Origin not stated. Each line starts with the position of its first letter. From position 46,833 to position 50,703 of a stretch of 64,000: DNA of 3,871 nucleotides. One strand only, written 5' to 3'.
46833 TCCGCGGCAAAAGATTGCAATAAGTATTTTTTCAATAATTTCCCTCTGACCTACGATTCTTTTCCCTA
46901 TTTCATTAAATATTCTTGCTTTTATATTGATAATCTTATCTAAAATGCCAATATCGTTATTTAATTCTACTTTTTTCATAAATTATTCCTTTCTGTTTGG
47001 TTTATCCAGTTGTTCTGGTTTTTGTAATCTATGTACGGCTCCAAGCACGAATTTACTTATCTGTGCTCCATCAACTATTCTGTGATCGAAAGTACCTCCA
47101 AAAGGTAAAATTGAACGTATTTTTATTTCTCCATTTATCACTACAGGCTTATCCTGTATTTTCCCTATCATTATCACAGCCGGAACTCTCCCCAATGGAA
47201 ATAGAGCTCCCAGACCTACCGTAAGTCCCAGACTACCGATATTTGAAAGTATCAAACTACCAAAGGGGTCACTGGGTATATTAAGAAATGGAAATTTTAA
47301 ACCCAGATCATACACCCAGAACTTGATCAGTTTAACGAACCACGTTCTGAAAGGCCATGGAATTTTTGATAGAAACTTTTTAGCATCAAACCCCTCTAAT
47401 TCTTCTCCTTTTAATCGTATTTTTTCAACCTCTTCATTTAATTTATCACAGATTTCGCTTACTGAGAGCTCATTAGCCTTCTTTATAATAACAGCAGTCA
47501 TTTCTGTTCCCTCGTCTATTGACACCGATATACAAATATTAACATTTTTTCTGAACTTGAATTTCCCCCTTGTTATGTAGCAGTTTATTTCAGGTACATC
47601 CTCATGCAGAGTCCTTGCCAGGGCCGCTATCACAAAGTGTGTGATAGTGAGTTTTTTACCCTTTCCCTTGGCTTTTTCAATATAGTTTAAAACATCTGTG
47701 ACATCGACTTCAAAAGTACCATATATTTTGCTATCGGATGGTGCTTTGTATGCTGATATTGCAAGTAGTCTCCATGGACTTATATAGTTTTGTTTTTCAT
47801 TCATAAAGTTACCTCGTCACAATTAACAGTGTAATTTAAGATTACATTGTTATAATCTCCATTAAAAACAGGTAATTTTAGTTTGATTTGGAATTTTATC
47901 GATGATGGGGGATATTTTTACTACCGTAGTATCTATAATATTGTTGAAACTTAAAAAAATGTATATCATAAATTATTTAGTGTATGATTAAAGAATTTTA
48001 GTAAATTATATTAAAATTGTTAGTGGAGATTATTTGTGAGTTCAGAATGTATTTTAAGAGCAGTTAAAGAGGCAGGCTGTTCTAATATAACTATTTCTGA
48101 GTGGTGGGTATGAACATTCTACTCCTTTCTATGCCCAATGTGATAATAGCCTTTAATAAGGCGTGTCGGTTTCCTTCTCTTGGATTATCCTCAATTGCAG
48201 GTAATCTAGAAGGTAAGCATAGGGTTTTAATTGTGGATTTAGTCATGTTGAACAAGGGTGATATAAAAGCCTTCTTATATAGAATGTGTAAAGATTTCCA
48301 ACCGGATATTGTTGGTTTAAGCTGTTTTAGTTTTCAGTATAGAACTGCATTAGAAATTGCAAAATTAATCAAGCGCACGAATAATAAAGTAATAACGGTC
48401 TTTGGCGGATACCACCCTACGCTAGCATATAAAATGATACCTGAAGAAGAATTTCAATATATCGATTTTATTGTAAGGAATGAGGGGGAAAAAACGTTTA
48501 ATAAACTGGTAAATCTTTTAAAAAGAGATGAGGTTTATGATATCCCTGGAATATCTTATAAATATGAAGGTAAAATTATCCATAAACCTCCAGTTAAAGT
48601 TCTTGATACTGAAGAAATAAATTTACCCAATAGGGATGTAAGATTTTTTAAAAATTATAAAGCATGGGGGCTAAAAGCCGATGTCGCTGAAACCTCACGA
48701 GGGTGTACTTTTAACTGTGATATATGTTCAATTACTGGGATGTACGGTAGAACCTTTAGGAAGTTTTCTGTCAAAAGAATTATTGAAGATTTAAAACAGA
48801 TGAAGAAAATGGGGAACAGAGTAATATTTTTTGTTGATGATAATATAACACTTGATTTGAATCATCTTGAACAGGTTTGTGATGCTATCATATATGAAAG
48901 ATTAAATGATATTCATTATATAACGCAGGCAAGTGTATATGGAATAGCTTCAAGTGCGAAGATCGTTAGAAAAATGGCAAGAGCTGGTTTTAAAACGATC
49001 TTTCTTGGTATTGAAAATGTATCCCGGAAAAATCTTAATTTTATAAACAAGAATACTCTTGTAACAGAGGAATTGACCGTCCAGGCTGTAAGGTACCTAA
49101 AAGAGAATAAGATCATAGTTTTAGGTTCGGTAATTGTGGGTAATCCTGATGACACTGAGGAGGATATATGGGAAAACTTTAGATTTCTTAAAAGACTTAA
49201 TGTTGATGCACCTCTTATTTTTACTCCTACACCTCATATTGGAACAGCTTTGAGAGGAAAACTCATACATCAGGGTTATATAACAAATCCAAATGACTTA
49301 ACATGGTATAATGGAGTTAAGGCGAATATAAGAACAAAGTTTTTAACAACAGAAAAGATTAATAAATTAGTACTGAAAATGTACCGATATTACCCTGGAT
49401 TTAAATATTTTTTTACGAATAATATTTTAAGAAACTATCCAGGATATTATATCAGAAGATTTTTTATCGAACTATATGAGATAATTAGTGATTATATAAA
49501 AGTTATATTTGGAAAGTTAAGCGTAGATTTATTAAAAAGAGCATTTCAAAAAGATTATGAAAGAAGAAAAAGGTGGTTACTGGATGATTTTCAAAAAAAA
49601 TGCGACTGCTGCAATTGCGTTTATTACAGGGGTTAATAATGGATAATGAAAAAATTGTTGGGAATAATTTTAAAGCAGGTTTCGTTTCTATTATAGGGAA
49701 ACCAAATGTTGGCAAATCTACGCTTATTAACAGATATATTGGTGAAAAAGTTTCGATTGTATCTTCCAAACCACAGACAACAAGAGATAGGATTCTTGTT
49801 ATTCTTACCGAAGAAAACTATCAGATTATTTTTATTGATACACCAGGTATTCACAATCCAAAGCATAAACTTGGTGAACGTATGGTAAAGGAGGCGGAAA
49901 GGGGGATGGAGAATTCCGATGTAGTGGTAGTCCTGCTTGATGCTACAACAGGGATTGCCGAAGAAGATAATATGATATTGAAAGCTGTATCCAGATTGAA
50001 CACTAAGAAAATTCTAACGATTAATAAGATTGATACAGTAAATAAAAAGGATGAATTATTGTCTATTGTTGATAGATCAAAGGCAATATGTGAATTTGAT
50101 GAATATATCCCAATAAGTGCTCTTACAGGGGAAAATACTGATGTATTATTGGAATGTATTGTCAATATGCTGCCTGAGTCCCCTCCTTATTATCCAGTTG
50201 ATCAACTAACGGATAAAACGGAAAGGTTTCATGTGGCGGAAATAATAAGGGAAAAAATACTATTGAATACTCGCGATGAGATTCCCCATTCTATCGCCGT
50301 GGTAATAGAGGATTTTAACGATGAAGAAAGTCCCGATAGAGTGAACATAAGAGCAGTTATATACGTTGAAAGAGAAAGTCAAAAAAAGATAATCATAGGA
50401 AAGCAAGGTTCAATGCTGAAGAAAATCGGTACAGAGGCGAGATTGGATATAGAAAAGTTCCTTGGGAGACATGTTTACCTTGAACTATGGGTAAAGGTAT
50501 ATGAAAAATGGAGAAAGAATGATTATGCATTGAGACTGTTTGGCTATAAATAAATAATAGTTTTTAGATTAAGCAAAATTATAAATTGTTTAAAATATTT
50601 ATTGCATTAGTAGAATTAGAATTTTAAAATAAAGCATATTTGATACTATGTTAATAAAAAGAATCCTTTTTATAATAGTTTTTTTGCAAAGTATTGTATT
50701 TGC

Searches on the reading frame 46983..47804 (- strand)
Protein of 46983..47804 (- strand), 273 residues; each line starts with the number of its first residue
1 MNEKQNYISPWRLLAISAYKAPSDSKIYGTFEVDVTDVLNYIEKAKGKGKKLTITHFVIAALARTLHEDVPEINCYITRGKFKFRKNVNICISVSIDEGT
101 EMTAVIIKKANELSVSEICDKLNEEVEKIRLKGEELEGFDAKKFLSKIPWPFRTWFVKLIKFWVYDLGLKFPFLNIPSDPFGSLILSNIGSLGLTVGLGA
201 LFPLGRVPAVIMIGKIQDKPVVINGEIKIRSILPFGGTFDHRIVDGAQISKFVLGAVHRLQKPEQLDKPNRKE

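Call 29: search_protein_families(library=pfam, proteins=[window:46983-47804:-], max_evalue=0.001)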
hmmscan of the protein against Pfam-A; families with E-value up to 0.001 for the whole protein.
window:46983-47804:- (273 aa): 1 family
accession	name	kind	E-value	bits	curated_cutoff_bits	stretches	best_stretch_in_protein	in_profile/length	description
PF00198.28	2-oxoacid_dh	-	1.4e-30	106.9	23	2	182-266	148-230/232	2-oxoacid dehydrogenases acyltransferase (catalytic domain)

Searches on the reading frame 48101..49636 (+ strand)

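Call 29: search_protein_families(library=pfam, proteins=[window:48101-49636:+], max_evalue=0.001)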
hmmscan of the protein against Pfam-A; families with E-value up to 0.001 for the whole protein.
window:48101-49636:+ (511 aa): 2 families
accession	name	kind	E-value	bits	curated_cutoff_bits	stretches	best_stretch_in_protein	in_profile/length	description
PF04055.27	Radical_SAM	-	4.4e-19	69.7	29.5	1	198-363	3-166/166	Radical SAM superfamily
PF02310.24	B12-binding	-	8.3e-19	68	32.1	1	24-136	12-120/121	B12 binding domain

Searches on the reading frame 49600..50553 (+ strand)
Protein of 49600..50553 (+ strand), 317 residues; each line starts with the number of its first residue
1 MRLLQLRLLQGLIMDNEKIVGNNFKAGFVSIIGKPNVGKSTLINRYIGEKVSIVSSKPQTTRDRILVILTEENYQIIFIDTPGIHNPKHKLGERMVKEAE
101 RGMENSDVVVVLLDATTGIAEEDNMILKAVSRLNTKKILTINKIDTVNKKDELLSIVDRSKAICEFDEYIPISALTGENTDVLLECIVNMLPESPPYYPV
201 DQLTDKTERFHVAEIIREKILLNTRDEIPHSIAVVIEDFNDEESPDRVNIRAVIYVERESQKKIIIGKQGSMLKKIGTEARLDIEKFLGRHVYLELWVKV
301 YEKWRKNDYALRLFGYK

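Call 29: search_protein_families(library=pfam, proteins=[window:49600-50553:+], max_evalue=0.001)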
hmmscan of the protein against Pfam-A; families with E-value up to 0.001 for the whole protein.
window:49600-50553:+ (317 aa): 9 families
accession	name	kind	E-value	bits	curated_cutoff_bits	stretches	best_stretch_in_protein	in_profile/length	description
PF01926.29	MMR_HSR1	-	2e-27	95.9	21.9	1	29-143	2-113/113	50S ribosome-binding GTPase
PF07650.23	KH_2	-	5e-23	81.1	22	1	227-305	1-78/78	KH domain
PF00009.33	GTP_EFTU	-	8.4e-17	61.8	26.5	1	69-192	64-187/188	Elongation factor Tu GTP binding domain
PF02421.24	FeoB_N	-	3e-13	50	27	1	29-183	3-152/156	Ferrous iron transport protein B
PF00350.29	Dynamin_N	-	4e-09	37.2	27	1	68-143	95-166/168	Dynamin family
PF03193.22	RsgA_GTPase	-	3e-08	34.1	30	1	22-87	102-171/174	RsgA GTPase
PF04548.22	AIG1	-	7.1e-07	29.2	27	1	31-140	5-117/212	AIG1 family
PF02492.25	cobW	-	1.2e-05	25.4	20.7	1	70-162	79-171/180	CobW/HypB/UreG, nucleotide-binding domain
PF00448.28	SRP54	-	0.00023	21.3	22.7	1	57-162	67-168/196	SRP54-type protein, GTPase domain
